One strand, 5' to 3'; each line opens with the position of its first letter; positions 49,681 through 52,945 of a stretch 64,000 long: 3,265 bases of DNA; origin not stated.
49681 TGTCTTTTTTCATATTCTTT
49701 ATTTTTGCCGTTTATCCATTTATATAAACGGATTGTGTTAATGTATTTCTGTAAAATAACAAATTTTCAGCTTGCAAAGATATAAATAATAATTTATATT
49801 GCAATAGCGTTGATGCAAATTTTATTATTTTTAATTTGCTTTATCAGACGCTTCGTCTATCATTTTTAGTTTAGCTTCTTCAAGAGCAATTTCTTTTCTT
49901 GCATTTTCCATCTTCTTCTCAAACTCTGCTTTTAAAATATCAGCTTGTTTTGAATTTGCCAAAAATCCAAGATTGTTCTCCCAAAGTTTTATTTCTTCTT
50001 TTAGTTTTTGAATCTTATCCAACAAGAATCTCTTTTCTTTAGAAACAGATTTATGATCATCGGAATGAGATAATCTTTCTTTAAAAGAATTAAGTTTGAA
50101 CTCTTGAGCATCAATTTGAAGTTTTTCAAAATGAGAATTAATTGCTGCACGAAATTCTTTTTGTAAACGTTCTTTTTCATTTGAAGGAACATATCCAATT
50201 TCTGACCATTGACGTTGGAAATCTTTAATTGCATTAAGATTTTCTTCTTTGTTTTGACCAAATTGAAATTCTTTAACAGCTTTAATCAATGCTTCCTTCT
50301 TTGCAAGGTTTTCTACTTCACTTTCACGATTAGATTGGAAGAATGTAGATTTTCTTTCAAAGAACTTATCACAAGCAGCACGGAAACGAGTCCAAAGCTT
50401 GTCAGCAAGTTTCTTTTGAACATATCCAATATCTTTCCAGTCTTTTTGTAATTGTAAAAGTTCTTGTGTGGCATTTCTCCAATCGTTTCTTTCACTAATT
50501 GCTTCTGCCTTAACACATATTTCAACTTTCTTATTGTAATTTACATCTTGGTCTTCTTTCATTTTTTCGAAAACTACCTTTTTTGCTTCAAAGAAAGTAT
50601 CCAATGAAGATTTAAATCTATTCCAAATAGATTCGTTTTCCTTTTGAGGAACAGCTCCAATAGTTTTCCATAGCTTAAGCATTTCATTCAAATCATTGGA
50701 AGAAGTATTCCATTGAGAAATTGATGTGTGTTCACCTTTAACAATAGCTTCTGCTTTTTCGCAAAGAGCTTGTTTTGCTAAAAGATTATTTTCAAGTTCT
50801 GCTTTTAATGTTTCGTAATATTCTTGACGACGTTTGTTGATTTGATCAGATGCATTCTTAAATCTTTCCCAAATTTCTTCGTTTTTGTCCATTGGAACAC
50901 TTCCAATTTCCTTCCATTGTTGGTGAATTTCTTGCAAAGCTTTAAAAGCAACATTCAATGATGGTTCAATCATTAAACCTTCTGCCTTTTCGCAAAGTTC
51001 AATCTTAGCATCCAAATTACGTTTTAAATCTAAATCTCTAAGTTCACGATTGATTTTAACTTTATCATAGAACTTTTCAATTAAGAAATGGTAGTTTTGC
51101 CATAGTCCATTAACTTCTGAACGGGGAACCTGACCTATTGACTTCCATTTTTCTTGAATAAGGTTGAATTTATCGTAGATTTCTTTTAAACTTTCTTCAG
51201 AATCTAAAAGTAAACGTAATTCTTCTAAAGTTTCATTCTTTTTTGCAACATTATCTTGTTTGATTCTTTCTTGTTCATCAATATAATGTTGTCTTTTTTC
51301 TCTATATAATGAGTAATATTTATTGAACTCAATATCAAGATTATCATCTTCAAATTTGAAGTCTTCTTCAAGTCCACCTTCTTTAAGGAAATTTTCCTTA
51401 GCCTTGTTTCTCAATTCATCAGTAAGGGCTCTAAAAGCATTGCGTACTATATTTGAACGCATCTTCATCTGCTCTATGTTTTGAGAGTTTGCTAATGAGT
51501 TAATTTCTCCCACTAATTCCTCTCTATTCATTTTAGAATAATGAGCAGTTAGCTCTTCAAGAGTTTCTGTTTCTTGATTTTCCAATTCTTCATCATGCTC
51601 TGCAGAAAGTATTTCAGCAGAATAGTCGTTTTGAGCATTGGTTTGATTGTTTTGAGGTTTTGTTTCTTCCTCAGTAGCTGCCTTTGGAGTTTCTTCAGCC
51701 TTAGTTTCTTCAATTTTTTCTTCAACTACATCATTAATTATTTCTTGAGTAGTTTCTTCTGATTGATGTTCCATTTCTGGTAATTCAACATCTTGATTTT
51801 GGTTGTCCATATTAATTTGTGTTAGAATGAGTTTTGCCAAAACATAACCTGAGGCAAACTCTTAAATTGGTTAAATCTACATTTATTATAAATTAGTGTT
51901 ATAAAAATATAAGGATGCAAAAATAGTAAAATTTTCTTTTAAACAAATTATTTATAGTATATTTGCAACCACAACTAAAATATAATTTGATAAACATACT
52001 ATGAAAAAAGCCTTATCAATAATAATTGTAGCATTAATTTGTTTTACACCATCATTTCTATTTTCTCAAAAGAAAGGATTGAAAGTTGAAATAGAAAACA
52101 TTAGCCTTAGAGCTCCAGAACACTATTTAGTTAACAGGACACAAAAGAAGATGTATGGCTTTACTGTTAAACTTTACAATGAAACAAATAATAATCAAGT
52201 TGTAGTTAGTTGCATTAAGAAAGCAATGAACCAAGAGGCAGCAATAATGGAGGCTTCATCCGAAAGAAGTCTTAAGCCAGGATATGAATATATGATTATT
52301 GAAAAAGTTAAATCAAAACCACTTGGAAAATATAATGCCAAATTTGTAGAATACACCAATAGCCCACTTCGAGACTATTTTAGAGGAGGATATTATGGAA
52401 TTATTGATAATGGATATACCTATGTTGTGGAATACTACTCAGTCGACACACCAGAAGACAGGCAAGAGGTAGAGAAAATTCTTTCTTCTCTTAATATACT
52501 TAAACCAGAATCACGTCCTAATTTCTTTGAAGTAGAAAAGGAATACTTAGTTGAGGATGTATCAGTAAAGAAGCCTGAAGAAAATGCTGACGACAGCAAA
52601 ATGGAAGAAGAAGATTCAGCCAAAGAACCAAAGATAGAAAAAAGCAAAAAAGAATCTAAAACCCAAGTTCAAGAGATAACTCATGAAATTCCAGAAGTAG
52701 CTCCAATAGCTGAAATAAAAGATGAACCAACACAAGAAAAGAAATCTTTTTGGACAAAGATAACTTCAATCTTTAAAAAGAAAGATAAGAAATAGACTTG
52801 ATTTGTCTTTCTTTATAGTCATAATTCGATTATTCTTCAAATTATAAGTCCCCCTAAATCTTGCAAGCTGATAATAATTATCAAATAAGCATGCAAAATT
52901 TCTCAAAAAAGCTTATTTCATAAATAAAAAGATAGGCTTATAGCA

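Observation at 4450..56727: Dispersed family of intergenic arrays of locus-specific short palindromes phased at about 22 bp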

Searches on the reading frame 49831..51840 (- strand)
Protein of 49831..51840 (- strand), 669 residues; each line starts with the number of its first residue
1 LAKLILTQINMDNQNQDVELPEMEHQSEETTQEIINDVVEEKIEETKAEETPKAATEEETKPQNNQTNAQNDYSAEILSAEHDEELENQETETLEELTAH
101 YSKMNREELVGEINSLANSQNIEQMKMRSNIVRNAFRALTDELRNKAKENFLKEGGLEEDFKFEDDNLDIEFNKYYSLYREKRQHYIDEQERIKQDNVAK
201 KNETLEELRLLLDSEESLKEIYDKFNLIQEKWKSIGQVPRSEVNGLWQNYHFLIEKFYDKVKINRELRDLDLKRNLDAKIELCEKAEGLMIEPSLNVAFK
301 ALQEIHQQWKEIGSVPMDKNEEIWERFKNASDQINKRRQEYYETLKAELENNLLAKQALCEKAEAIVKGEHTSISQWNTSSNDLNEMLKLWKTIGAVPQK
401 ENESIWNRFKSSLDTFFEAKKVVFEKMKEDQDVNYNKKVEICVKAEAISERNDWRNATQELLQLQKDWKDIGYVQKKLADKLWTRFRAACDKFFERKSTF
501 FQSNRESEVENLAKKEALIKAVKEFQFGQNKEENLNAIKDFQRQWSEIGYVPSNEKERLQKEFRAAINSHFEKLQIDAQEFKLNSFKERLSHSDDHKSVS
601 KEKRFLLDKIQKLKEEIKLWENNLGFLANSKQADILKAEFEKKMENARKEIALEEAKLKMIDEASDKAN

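Call 21: search_protein_families(library=pfam, max_evalue=0.00001, proteins=[window:49831-51840:-])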
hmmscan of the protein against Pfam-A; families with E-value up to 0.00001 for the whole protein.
window:49831-51840:- (669 aa): 1 family
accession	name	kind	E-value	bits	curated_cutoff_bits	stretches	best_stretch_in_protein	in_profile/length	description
PF03993.17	DUF349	-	1.2e-86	285.5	23.9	5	322-400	1-75/75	Domain of Unknown Function (DUF349)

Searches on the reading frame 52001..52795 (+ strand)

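Call 14: search_protein_families(library=pfam, proteins=[window:52001-52795:+])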
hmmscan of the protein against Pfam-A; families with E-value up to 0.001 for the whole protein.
window:52001-52795:+ (264 aa): 0 families

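Call 38: search_protein_families(library=pfam, max_evalue=0.5, proteins=[window:52001-52795:+])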
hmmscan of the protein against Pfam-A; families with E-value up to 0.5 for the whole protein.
window:52001-52795:+ (264 aa): 1 family
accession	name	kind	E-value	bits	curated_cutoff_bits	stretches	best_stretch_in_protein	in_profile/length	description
PF12628.13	Inhibitor_I71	-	0.41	10.9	22.1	1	167-222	66-119/173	Falstatin, cysteine peptidase inhibitor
